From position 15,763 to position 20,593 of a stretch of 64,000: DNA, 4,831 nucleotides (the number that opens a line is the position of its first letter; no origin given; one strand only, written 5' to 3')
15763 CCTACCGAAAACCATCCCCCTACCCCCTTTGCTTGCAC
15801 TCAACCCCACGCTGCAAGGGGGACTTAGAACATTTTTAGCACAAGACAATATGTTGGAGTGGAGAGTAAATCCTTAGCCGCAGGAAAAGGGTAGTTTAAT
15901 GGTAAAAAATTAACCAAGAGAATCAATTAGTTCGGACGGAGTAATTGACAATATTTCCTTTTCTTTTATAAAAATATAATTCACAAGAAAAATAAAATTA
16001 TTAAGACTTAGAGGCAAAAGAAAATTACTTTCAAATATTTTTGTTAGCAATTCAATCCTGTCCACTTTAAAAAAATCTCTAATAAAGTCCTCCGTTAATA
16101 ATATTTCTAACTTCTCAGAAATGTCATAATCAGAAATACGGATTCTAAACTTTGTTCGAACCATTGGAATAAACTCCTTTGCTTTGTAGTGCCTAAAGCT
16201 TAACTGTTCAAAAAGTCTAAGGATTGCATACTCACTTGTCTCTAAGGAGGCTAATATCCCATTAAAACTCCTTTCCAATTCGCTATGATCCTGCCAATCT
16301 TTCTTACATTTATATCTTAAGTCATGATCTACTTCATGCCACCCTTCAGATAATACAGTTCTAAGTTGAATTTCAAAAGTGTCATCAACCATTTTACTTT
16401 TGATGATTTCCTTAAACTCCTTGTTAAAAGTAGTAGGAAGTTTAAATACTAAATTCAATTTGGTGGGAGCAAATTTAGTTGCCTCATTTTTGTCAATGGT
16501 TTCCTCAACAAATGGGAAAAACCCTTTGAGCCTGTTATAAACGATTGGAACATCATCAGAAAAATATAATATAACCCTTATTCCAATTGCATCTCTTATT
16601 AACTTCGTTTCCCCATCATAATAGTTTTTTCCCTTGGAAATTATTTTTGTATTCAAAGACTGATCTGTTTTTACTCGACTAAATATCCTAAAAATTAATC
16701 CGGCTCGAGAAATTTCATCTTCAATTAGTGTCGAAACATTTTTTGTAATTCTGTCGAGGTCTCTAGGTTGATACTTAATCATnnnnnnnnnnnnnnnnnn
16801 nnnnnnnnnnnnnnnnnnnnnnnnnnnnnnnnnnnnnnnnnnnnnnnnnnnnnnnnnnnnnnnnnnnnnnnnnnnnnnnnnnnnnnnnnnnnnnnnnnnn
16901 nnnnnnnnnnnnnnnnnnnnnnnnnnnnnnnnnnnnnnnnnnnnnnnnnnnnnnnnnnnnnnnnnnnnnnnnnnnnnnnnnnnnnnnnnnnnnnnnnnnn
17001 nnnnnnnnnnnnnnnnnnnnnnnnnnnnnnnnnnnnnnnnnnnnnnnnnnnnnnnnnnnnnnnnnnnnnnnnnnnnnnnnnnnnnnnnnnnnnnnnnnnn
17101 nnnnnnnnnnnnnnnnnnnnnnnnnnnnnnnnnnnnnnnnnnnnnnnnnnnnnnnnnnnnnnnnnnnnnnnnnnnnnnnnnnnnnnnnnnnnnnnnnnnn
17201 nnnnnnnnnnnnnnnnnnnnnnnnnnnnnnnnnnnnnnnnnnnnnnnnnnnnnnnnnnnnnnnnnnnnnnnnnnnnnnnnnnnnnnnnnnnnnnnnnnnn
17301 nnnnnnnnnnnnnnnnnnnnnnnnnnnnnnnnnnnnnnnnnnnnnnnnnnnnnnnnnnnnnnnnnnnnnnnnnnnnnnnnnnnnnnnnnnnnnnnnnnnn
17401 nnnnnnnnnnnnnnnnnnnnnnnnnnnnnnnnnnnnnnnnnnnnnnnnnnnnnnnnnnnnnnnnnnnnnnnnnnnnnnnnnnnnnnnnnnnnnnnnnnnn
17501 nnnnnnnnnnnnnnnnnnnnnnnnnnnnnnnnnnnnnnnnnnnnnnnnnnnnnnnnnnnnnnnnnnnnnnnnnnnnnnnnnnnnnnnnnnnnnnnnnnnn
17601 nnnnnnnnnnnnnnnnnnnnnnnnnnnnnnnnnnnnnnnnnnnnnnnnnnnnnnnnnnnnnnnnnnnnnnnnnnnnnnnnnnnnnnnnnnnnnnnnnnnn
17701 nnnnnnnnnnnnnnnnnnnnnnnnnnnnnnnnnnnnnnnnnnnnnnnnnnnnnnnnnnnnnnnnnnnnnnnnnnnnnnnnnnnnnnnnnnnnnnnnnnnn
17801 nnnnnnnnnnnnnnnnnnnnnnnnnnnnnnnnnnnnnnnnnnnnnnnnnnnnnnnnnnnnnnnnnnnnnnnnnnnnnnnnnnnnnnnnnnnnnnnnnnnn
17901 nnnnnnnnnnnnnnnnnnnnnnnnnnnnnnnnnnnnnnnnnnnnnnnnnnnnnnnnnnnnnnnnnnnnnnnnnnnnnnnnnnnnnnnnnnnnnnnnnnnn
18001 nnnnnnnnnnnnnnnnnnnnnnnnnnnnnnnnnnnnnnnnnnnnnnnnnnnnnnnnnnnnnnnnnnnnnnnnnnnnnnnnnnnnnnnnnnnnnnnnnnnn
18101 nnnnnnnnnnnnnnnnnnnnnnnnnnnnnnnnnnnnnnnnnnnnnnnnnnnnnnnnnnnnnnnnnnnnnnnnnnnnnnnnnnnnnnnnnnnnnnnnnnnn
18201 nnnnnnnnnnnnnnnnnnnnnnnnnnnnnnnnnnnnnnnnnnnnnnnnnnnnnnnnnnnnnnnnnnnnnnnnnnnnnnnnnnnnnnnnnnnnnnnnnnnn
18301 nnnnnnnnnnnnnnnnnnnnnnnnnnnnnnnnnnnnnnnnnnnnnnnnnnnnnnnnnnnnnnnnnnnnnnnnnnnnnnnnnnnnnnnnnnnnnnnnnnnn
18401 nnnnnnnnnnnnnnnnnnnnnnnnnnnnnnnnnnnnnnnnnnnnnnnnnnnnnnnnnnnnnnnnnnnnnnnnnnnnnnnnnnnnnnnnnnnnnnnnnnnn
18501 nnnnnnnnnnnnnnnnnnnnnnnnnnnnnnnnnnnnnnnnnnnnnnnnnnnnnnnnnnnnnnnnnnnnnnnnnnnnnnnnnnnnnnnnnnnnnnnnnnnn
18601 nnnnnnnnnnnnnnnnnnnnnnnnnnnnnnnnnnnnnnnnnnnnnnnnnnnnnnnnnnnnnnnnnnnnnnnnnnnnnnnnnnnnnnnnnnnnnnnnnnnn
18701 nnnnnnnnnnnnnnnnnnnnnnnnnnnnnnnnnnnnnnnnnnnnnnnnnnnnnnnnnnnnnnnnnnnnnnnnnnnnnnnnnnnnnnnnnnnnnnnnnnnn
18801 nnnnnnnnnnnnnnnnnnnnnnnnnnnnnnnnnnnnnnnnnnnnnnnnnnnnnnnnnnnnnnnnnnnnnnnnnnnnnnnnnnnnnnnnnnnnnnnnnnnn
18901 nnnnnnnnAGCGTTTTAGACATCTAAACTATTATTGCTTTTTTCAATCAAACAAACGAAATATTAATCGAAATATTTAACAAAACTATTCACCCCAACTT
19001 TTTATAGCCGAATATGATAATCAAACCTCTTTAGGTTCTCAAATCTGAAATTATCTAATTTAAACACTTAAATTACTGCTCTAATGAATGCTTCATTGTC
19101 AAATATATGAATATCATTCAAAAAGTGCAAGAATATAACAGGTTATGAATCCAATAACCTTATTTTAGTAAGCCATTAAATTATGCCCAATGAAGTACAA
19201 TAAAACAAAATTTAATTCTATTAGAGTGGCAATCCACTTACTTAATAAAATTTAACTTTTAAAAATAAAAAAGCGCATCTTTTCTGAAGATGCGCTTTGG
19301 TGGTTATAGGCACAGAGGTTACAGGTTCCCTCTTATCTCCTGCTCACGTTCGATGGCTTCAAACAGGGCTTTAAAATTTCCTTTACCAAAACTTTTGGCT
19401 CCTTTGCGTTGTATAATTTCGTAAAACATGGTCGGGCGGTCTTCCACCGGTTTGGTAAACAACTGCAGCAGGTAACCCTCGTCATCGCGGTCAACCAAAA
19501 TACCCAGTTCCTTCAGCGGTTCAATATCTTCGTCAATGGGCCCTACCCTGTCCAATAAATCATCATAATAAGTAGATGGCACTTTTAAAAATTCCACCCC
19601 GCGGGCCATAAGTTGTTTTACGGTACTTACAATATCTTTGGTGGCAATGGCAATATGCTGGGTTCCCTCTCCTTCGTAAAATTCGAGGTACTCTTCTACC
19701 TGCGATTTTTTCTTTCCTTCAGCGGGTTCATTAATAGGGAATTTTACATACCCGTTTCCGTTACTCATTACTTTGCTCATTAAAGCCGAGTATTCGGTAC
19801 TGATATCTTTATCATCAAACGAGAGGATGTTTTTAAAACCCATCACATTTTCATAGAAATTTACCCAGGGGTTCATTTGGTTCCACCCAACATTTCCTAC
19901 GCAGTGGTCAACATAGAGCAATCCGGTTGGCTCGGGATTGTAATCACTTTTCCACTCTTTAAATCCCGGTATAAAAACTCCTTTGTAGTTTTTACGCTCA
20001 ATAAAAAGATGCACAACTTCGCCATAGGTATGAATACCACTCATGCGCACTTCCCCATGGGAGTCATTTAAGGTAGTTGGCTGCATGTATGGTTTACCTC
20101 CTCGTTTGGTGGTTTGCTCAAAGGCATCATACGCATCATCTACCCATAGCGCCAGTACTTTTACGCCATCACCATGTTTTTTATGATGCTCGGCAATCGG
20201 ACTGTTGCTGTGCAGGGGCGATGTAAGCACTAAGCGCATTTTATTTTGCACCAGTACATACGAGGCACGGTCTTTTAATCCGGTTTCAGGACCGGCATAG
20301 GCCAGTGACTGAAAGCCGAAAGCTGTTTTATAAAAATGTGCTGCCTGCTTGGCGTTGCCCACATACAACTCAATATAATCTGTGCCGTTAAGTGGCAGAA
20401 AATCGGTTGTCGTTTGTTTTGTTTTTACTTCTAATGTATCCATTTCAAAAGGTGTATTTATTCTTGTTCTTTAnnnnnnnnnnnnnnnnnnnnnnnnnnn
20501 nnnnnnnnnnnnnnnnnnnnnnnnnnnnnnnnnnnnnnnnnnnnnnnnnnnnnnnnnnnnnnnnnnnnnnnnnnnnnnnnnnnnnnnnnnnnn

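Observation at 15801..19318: AT-rich two-gene island: NACHT STAND NTPase coupled to a RelA/SpoT-like nucleotidyltransferase (candidate undescribed defense system)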

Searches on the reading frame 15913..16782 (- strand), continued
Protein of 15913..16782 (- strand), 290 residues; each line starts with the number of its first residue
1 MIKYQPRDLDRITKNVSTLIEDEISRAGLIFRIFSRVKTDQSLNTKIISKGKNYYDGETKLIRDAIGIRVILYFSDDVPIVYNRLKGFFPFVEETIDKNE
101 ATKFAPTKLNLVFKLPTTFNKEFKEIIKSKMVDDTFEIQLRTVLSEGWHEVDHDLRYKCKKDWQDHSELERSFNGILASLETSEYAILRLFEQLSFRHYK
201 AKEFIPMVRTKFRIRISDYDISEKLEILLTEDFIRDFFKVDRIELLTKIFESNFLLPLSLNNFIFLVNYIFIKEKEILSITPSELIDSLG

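Call 100: find_homologous_proteins(query=P0296, max_evalue=1e-20)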
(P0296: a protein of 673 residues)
Query P0296 (673 aa): 681 proteins with E <= 1e-20 among 6273 candidates; the best 120 are listed.
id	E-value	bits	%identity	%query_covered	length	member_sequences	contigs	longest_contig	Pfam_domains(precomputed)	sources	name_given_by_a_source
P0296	0.0e+0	1543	100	100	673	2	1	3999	PF04607.24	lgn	-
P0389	7.9e-166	572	42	99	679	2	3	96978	PF04607.24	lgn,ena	-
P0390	9.1e-166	571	42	98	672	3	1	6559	PF04607.24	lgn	-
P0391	7.5e-164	565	42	98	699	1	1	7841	PF04607.24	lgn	-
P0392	1.2e-163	564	41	100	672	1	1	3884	PF04607.24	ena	-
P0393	2.9e-160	553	44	91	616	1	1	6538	PF04607.24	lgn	-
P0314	3.1e-160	553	40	99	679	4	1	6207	PF04607.24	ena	-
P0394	4.6e-160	553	41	99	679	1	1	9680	PF04607.24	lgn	-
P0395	9.2e-158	545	44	89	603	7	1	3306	PF04607.24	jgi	jgi:ppGpp synthetase/RelA/SpoT-type nucleotidyltranferase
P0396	1.5e-156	541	43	89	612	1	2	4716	PF04607.24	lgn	-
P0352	5.2e-156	539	43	92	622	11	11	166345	PF04607.24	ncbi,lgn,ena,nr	ncbi:MAG: hypothetical protein PUD90_08530 [Clostridia bacterium]|nr:hypothetical protein [[Bacteroi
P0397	1.4e-155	538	43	92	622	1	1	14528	PF04607.24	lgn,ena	-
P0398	6.4e-155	536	43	90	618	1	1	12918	PF04607.24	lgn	-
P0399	2.2e-154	534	43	92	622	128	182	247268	PF04607.24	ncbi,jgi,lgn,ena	-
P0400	2.3e-154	534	43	92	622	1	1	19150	PF04607.24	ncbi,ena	-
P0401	1.9e-152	527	43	90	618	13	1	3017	PF04607.24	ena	-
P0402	4.7e-151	523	42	90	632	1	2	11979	PF04607.24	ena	-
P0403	5.5e-151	523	42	91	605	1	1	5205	PF04607.24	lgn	-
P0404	7.2e-151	522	42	90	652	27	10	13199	PF04607.24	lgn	-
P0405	1.2e-142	495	40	97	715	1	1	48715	PF04607.24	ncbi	-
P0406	4.5e-137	477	37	98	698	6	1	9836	PF04607.24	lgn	-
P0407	2.6e-136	474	39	91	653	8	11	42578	PF04607.24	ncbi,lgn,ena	-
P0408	9.4e-135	469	38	91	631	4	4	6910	PF04607.24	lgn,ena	-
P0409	1.6e-134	468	38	91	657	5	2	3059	PF04607.24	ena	-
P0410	3.7e-134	467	37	98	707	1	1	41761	PF04607.24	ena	-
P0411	2.8e-133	464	37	98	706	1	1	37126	PF04607.24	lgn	-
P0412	2.8e-132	461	36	98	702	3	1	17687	PF04607.24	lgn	-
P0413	3.5e-132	460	38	92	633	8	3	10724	PF04607.24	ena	-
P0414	5.0e-131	457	37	91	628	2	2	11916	PF04607.24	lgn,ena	-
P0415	6.1e-131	456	36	92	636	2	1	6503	PF04607.24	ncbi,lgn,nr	ncbi:MAG: hypothetical protein PHE06_11680 [Lachnospiraceae bacterium]|nr:hypothetical protein [Lach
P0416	6.2e-131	456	38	91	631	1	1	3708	PF04607.24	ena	-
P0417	2.4e-130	454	37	91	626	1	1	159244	PF04607.24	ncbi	-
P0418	3.0e-129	451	38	91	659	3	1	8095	PF04607.24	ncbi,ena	-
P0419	5.0e-129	450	37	91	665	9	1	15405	PF04607.24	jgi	-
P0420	5.0e-129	450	37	92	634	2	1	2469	PF04607.24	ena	-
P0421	5.2e-129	450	39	91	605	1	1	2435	PF04607.24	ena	-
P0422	7.2e-129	449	37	91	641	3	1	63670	PF04607.24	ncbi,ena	-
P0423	7.8e-129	449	38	90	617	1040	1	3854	PF04607.24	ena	-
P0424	1.1e-128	449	37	91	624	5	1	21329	PF04607.24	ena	-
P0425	2.0e-128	448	38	91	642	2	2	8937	PF04607.24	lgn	-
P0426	3.7e-128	447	38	93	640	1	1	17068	PF04607.24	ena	-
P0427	4.0e-128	447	36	90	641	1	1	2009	PF04607.24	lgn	-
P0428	4.7e-128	447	36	91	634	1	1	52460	PF04607.24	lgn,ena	-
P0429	5.3e-128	447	38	92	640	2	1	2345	PF04607.24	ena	-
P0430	6.1e-128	446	37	92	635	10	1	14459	PF04607.24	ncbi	-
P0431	7.6e-128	446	37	91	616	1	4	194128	PF04607.24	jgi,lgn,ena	-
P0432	1.3e-127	445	35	98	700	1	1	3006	PF04607.24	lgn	-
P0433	1.7e-127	445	38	91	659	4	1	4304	PF04607.24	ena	-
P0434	1.9e-127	445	37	92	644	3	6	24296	PF04607.24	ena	-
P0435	2.0e-127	445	37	91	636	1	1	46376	PF04607.24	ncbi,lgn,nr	ncbi:MAG: hypothetical protein Q4B59_04625 [Lachnospiraceae bacterium]|nr:hypothetical protein [Lach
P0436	2.1e-127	445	37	92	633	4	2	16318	PF04607.24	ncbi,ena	-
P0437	3.0e-127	444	37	91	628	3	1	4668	PF04607.24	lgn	-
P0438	4.6e-127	444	38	91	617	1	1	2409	PF04607.24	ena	-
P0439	5.6e-127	443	37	91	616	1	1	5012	PF04607.24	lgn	-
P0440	5.6e-127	443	37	92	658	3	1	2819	PF04607.24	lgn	-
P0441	9.1e-127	443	37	91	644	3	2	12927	PF04607.24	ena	-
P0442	1.1e-126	442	37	91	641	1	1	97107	PF04607.24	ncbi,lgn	-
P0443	1.3e-126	442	38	90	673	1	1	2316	PF04607.24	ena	-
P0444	1.3e-126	442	35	93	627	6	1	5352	PF04607.24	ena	-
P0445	2.3e-126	441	37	92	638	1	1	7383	PF04607.24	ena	-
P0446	3.5e-126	441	36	91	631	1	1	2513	PF04607.24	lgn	-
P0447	5.5e-126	440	36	92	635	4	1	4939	PF04607.24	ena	-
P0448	8.0e-126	439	36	91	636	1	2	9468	PF04607.24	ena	-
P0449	1.0e-125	439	36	92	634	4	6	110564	PF04607.24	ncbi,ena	-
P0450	1.2e-125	439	36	98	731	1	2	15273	PF04607.24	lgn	-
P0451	1.3e-125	439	37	91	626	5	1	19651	PF04607.24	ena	-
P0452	1.4e-125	439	36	91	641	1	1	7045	PF04607.24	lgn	-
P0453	1.4e-125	439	36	91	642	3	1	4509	PF04607.24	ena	-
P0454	2.1e-125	438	38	90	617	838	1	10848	PF04607.24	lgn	-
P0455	2.3e-125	438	37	91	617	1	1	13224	PF04607.24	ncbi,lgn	-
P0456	2.5e-125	438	37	91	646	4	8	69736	PF04607.24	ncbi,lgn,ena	-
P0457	2.7e-125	438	36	91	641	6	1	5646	PF04607.24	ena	-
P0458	3.0e-125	438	37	91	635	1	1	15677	PF04607.24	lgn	-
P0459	3.3e-125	437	36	91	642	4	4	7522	PF04607.24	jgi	jgi:ppGpp synthetase/RelA/SpoT-type nucleotidyltranferase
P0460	3.4e-125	437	37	91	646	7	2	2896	PF04607.24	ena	-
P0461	4.2e-125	437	37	91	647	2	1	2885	PF04607.24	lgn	-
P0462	4.5e-125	437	37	91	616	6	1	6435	PF04607.24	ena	-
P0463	4.8e-125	437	37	91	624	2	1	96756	PF04607.24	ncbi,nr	ncbi:MAG: hypothetical protein K6A74_02145 [Lachnospiraceae bacterium]|nr:hypothetical protein [Lach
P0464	4.9e-125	437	38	91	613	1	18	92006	PF04607.24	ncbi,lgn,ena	-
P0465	5.7e-125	437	36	90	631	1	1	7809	PF04607.24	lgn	-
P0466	6.0e-125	437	37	92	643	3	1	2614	PF04607.24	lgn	-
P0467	6.1e-125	436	38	91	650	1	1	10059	PF04607.24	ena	-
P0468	6.4e-125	436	38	90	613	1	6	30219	PF04607.24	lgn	-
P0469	6.5e-125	436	37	92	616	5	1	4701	PF04607.24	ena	-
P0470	6.9e-125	436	36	91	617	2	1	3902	PF04607.24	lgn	-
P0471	7.2e-125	436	36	92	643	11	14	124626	PF04607.24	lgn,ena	-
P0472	7.6e-125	436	37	92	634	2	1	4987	PF04607.24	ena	-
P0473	9.5e-125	436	38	91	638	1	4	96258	PF04607.24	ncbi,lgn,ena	-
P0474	1.5e-124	435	37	92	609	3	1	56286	PF04607.24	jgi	jgi:ppGpp synthetase/RelA/SpoT-type nucleotidyltranferase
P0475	1.9e-124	435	37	91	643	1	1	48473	PF04607.24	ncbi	-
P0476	2.1e-124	435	37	90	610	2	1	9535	PF04607.24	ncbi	-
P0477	2.7e-124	434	36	92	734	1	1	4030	PF04607.24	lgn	-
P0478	3.2e-124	434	35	91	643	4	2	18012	PF04607.24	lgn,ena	-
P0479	3.5e-124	434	36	91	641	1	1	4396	PF04607.24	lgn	-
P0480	4.8e-124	434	38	92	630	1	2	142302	PF04607.24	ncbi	-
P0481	4.9e-124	433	36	91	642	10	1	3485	PF04607.24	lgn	-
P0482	5.2e-124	433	35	92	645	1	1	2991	PF04607.24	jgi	jgi:ppGpp synthetase/RelA/SpoT-type nucleotidyltranferase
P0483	5.8e-124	433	35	91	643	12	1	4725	PF04607.24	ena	-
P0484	5.9e-124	433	37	91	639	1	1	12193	PF04607.24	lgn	-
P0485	6.0e-124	433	36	91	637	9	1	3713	PF04607.24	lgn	-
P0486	6.2e-124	433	36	91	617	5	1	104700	PF04607.24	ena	-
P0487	7.7e-124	433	37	90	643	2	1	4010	PF04607.24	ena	-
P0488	8.8e-124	433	36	91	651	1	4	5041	PF04607.24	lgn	-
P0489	9.6e-124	433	36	91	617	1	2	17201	PF04607.24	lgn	-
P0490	1.0e-123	432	36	91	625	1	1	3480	PF04607.24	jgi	jgi:ppGpp synthetase/RelA/SpoT-type nucleotidyltranferase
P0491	1.0e-123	432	35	90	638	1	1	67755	PF04607.24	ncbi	-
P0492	1.3e-123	432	36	92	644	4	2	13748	PF04607.24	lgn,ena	-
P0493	1.3e-123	432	37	91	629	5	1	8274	PF04607.24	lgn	-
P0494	1.5e-123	432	36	91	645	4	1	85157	PF04607.24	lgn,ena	-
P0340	1.5e-123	432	37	91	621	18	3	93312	PF04607.24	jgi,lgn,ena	jgi:ppGpp synthetase/RelA/SpoT-type nucleotidyltranferase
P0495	1.7e-123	432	37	91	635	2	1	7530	PF04607.24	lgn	-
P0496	2.0e-123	432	38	90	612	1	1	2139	PF04607.24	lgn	-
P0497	2.3e-123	431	35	91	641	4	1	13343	PF04607.24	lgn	-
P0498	2.7e-123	431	38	90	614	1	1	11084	PF04607.24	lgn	-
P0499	2.8e-123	431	36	90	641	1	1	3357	PF04607.24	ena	-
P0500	3.0e-123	431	36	90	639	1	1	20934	PF04607.24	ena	-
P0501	3.1e-123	431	37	91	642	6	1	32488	PF04607.24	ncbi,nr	ncbi:MAG: hypothetical protein Q4C61_11525 [Lachnospiraceae bacterium]|nr:hypothetical protein [Lach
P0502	3.1e-123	431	36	91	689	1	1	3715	PF04607.24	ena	-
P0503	3.2e-123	431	36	91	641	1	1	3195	PF04607.24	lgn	-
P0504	3.4e-123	431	38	91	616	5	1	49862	PF04607.24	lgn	-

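Call 101: find_encoding_contigs(protein=P0399, flank=6000, max_places=4)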
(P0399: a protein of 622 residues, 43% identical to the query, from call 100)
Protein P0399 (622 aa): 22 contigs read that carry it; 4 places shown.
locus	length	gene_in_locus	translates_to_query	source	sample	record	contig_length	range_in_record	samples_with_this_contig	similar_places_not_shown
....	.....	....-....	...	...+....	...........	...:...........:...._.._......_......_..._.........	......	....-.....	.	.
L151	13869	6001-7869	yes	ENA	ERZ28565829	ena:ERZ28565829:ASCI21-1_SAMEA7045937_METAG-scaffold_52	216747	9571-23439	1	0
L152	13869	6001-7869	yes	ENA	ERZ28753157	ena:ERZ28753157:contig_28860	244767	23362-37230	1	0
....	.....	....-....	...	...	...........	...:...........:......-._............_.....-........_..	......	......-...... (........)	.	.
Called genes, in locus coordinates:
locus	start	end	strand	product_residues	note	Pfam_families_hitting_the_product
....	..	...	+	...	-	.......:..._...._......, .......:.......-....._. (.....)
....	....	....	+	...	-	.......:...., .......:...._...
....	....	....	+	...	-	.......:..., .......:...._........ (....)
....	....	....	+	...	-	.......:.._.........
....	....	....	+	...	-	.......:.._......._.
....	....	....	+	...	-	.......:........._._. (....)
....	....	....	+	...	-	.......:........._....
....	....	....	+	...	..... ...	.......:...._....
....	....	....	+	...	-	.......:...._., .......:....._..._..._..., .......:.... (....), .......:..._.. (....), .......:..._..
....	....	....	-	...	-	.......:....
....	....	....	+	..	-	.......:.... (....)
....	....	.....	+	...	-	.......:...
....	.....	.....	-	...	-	-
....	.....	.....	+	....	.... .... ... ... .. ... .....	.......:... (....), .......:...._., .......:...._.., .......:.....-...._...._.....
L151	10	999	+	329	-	PF13177:DNA_pol3_delta2, PF09115:DNApol3-delta_C (faint)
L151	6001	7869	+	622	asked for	PF04607:RelA_SpoT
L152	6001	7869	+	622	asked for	PF04607:RelA_SpoT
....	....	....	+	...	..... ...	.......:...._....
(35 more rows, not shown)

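Call 102: find_encoding_contigs(protein=P0431, flank=6000, max_places=2)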
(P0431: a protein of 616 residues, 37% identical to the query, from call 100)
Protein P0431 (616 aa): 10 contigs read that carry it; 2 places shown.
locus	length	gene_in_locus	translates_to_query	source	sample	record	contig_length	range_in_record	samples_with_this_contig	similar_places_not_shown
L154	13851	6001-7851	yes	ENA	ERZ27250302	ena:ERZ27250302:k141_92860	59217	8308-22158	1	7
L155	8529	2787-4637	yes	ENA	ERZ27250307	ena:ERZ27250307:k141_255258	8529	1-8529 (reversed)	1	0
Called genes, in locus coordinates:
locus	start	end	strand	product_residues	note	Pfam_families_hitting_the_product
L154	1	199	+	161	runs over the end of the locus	-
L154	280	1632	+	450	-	PF00285:Citrate_synt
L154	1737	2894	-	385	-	PF19583:ODP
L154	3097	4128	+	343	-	PF02463:SMC_N, PF00005:ABC_tran, PF13304:AAA_21 (faint), PF09383:NIL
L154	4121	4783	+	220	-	PF00528:BPD_transp_1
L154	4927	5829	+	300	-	PF03180:Lipoprotein_9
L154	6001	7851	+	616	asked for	PF04607:RelA_SpoT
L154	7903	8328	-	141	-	-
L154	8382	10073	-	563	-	PF02652:Lactate_perm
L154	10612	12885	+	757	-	PF17764:PriA_3primeBD, PF00270:DEAD, PF04851:ResIII, PF18319:Zn_ribbon_PriA, PF00271:Helicase_C (weak), PF18074:PriA_C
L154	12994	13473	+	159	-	PF01327:Pep_deformylase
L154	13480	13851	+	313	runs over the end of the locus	PF00551:Formyl_trans_N, PF02911:Formyl_trans_C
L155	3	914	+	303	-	?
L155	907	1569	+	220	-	PF00528:BPD_transp_1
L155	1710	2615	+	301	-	PF03180:Lipoprotein_9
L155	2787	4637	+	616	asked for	PF04607:RelA_SpoT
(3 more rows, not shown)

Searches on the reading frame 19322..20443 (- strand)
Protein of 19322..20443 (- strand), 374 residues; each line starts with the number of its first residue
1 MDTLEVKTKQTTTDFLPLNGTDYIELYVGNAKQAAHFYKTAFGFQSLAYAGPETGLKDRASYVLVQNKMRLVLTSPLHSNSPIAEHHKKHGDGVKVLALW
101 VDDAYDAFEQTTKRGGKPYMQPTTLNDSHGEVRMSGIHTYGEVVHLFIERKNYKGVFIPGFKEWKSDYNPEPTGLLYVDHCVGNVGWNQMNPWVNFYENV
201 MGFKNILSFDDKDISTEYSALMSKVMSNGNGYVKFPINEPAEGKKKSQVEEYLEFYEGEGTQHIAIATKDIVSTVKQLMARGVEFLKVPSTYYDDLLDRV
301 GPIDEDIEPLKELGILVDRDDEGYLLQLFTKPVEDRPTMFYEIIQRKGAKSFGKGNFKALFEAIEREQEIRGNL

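Call 59: find_related_loci(query=window:19322-20443:-, collection=metagenome_contigs, flank=7000)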
Query window:19322-20443:- (374 aa) in metagenome_contigs; peptide patterns used: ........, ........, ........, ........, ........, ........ (x = any residue, [..] = any of these).
600 stretches matched a pattern (row limit reached: there are more); 589 encode a relative of the query (tblastn E <= 1e-3); the best 80 are kept; 80 distinct loci.
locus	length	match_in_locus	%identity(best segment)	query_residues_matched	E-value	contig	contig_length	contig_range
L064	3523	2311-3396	92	13-374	0e+0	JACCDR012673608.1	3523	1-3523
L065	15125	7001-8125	88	1-374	0e+0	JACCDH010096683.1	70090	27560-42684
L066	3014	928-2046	86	1-373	0e+0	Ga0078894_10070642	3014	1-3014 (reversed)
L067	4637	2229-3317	89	12-374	0e+0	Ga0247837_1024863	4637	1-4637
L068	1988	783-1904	85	1-374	0e+0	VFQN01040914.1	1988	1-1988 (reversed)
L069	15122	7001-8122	85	1-374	0e+0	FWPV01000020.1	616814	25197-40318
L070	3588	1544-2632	87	12-374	0e+0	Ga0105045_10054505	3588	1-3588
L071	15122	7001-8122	81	1-374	0e+0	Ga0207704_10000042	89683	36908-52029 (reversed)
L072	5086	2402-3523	81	1-374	0e+0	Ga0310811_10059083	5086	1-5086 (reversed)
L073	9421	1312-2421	84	1-374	0e+0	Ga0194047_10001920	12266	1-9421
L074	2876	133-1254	81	1-374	0e+0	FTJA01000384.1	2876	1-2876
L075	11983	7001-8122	80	1-374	0e+0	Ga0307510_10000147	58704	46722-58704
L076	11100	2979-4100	80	1-374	0e+0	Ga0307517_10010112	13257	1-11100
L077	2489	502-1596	80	10-374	0e+0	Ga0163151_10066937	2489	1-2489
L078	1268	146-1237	81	11-374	0e+0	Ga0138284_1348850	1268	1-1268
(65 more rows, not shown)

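Call 73: search_protein_families(library=padloc, alignment_id=A4, max_evalue=1e-10)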
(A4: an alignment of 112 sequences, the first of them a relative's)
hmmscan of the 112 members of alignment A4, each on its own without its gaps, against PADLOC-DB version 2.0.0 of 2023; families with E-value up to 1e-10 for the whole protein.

A. member 1, L065:4113-4706:- (198 aa): 0 families

B. families by the number of members that match (of 112 scanned): 11 families
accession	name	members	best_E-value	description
PDLC04135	mad3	1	2.4e-29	mads_3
PDLC02503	BrxHI|BrxHII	1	3e-29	BrxHI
PDLC03928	PsyrT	1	1.9e-22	-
PDLC03960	SngC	1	3.1e-20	-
PDLC02864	DpdF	1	5.7e-19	DpdF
PDLC02861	DpdF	1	1e-18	DpdF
PDLC02501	BrxHI|BrxHII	1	1.4e-16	BrxHI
PDLC02870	DpdF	1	2.1e-13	DpdF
PDLC02707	PbeA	1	2.2e-12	PbeA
PDLC02623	DrmD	1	2.6e-12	DrmD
PDLC02504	BrxHI|BrxHII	1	6.7e-11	BrxHII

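Call 81: search_protein_families(library=pfam, proteins=[window:19322-20443:-], max_evalue=0.00001)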
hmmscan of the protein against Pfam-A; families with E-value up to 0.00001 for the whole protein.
window:19322-20443:- (374 aa): 3 families
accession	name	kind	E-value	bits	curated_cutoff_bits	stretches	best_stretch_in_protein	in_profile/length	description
PF00903.31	Glyoxalase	-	3.1e-23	82.9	20.6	2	179-318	3-111/121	Glyoxalase/Bleomycin resistance protein/Dioxygenase superfamily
PF13669.12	Glyoxalase_4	-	3.4e-14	53.5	27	1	24-121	3-96/109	Glyoxalase/Bleomycin resistance protein/Dioxygenase superfamily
PF14696.12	Glyoxalase_5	-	6.1e-06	26.9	27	0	18-151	7-127/139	Hydroxyphenylpyruvate dioxygenase, HPPD, N-terminal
